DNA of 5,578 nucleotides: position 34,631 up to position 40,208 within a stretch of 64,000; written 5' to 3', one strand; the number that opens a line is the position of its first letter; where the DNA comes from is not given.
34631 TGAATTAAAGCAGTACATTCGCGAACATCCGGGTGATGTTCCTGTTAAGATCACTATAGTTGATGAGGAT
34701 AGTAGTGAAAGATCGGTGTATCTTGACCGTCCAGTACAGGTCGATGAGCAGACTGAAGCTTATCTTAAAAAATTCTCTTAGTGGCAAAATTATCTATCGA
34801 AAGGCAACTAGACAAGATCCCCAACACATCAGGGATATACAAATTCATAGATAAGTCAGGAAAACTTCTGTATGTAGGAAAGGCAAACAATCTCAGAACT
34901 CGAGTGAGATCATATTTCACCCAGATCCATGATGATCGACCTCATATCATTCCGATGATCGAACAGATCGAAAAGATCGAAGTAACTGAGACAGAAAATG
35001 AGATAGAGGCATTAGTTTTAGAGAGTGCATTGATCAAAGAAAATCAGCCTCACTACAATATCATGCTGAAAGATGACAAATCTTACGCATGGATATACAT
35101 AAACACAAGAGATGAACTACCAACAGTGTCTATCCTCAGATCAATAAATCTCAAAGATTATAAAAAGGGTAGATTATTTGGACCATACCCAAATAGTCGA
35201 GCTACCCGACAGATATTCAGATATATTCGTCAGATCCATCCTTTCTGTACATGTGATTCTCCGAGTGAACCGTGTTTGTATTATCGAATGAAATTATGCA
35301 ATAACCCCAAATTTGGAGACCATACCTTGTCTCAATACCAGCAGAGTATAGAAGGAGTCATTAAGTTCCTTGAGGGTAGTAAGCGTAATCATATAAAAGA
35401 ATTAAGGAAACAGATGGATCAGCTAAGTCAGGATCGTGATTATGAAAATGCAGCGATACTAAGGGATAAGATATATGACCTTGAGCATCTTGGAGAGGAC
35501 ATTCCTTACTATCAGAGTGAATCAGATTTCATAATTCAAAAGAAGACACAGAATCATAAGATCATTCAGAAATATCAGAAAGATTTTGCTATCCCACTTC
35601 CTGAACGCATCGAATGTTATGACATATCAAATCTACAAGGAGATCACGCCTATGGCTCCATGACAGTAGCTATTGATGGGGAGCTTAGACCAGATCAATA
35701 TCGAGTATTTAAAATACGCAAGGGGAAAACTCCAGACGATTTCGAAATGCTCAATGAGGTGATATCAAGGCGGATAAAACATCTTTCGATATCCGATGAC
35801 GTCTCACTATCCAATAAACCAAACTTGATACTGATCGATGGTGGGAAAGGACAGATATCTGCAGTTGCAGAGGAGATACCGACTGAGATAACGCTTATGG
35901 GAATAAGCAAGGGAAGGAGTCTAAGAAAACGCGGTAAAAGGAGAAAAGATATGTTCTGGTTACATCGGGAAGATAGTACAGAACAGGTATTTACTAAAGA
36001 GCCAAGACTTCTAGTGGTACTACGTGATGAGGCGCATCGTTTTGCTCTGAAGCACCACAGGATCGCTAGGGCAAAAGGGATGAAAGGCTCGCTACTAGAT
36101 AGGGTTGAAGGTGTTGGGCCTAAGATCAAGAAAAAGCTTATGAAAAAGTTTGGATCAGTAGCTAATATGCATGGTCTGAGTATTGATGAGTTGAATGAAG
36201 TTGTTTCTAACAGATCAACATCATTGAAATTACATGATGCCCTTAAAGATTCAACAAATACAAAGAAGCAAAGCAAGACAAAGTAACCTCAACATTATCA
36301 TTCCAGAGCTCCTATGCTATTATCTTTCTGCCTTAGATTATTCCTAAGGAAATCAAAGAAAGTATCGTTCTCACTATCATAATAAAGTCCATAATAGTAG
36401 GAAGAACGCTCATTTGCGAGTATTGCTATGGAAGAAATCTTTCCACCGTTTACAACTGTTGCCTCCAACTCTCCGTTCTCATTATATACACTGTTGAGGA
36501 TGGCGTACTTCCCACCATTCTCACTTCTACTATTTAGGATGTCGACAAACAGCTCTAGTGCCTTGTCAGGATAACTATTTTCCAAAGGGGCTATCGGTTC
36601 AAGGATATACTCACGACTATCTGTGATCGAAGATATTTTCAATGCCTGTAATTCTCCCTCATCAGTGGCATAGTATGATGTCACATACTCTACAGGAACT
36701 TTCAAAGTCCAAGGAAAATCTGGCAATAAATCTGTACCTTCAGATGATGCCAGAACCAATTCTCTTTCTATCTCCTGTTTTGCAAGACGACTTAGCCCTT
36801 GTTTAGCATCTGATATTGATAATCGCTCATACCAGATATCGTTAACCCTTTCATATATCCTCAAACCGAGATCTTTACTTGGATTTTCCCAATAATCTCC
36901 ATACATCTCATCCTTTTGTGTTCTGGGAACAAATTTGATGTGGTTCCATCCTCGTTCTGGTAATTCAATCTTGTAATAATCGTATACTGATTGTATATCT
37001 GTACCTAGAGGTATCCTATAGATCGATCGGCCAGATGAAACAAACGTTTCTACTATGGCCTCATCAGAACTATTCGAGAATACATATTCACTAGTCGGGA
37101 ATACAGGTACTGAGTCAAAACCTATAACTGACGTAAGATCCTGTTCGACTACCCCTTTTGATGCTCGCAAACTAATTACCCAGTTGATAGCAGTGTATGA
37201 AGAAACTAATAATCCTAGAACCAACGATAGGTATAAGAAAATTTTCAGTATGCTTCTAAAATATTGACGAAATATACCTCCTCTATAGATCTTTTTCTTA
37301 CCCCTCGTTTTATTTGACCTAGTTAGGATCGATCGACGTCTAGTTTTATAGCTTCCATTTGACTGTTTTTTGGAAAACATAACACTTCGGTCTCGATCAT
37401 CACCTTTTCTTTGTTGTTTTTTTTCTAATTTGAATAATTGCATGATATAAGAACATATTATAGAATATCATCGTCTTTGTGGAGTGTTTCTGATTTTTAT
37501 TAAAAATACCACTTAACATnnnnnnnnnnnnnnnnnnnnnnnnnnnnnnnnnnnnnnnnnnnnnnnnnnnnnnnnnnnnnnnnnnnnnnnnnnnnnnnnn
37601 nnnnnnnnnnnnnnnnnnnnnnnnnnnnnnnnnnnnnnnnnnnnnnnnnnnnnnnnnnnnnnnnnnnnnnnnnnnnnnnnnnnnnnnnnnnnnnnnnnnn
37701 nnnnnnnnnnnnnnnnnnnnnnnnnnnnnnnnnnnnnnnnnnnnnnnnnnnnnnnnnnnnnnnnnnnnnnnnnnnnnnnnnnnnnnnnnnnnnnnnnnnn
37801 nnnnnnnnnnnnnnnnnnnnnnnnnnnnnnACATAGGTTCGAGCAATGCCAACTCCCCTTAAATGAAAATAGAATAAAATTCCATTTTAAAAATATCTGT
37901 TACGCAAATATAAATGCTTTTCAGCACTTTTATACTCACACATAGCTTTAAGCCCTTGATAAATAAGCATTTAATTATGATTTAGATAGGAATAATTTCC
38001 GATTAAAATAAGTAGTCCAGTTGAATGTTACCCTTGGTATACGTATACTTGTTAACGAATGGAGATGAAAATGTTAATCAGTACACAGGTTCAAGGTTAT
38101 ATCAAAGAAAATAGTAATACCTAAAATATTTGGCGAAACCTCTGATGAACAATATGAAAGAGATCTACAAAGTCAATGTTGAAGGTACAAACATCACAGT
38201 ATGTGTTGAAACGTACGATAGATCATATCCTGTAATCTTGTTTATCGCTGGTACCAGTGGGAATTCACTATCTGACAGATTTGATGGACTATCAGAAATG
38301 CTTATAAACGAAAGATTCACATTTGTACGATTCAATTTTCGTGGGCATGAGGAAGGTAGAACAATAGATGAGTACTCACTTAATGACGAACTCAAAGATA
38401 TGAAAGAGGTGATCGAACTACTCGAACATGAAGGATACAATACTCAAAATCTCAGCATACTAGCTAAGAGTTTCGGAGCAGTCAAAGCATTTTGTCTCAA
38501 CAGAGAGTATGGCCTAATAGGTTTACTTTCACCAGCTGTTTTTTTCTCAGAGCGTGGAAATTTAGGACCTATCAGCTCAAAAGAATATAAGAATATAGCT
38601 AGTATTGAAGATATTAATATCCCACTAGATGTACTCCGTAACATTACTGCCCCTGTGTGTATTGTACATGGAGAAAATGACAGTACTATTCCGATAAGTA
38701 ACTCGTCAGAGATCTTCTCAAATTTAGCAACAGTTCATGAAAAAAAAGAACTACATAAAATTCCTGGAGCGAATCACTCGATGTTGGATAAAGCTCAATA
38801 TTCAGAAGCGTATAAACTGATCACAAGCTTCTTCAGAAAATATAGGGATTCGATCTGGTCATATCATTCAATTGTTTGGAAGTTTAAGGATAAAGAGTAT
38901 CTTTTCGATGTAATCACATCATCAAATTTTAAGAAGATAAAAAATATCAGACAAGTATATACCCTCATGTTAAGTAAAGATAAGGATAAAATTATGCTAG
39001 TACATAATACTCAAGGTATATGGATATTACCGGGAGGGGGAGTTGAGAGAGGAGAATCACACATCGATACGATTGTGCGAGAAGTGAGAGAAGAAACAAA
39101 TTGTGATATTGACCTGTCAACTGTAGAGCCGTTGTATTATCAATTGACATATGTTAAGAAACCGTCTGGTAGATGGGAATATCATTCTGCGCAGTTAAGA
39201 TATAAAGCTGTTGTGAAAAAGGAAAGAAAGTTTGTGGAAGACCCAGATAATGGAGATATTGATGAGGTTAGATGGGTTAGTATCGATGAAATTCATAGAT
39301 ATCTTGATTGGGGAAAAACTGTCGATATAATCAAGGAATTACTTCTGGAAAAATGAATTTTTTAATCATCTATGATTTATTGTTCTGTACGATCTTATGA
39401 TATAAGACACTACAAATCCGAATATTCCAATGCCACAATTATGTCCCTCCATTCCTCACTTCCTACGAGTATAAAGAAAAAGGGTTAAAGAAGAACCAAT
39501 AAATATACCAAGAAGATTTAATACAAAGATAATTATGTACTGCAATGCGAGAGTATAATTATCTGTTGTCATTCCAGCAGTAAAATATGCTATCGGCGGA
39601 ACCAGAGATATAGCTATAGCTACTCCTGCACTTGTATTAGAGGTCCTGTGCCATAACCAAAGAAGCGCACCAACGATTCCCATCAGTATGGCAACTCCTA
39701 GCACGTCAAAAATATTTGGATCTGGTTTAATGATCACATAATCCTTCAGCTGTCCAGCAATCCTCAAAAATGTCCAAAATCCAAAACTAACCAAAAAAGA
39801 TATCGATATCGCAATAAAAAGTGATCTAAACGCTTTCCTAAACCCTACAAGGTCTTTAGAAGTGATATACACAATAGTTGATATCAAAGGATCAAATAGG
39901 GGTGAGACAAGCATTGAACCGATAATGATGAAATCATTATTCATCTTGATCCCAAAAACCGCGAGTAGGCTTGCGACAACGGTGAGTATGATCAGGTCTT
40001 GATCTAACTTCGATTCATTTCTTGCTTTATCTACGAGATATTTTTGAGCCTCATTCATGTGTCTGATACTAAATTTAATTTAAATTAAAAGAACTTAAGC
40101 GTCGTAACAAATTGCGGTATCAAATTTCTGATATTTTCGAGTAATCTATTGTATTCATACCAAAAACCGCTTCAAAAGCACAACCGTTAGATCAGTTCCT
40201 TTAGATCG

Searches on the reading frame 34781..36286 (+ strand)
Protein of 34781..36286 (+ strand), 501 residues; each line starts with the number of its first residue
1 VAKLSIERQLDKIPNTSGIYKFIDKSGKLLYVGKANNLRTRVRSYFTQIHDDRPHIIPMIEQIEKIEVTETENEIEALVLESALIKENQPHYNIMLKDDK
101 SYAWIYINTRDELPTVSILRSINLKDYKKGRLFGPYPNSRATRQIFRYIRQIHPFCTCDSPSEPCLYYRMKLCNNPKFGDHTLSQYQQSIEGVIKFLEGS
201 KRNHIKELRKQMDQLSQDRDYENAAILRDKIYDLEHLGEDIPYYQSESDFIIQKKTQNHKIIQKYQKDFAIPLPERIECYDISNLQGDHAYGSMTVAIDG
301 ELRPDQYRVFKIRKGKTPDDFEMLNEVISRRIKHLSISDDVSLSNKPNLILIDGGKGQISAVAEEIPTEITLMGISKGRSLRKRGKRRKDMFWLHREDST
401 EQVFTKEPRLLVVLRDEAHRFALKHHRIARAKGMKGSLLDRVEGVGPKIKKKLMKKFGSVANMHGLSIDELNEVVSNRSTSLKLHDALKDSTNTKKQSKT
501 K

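Call 77: search_protein_families(library=pfam, proteins=[window:34781-36286:+], max_evalue=0.001)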
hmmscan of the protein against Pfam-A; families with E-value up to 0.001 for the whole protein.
window:34781-36286:+ (501 aa): 4 families
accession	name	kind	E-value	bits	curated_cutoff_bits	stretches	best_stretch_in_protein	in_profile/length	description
PF08459.17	UvrC_RNaseH_dom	-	1.5e-37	129.4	22.3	1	269-422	4-158/159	UvrC RNAse H endonuclease domain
PF01541.30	GIY-YIG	-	4.2e-10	40.2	22.6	1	18-93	3-78/78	GIY-YIG catalytic domain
PF02151.25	UVR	-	1.2e-06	28.5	21.5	1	205-231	4-30/36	UvrB/uvrC motif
PF14520.12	HHH_5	-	0.00017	22.4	27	1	438-474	3-40/57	Helix-hairpin-helix domain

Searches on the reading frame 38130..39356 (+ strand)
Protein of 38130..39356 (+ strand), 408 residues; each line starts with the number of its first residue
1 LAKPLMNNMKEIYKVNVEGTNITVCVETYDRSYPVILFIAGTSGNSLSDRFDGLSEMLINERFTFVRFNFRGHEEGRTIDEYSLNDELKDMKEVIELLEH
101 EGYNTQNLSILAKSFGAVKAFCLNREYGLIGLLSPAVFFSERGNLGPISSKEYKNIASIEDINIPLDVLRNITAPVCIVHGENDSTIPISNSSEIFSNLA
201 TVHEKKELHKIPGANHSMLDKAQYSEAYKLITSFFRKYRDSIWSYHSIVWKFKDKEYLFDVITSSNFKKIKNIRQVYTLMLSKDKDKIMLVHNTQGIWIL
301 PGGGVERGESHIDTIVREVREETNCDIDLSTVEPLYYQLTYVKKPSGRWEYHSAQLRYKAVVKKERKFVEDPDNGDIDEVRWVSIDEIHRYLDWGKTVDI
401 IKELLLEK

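Call 77: search_protein_families(library=pfam, proteins=[window:38130-39356:+], max_evalue=0.001)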
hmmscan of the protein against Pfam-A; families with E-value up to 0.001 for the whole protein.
window:38130-39356:+ (408 aa): 7 families
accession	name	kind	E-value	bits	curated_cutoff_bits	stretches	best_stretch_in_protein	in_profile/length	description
PF00293.34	NUDIX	-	5.5e-16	59.2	21.1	1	276-391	6-121/134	NUDIX domain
PF12146.15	Hydrolase_4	-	3.5e-10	40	27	1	170-219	188-235/239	Serine aminopeptidase, S33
PF00326.27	Peptidase_S9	-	1.2e-08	35.2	22.6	1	165-238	134-209/213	Prolyl oligopeptidase family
PF00561.26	Abhydrolase_1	-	0.00016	21.9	25.8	0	150-219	179-241/245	alpha/beta hydrolase fold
PF20408.4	Abhydrolase_11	-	0.00019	21.7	27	0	166-220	120-169/193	Alpha/beta hydrolase domain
PF01738.24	DLH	-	0.00023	21.3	21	1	165-224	135-194/217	Dienelactone hydrolase family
PF20434.5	BD-FAE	-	0.00038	20.5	26.8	0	165-198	181-214/215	BD-FAE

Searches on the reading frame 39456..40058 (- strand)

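Call 77: search_protein_families(library=pfam, proteins=[window:39456-40058:-], max_evalue=0.001)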
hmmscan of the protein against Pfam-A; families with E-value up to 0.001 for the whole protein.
window:39456-40058:- (200 aa): 1 family
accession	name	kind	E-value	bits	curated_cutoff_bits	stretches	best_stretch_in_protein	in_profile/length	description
PF04087.19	DUF389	-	5.1e-23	82.1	23.9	1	49-186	1-136/137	Domain of unknown function (DUF389)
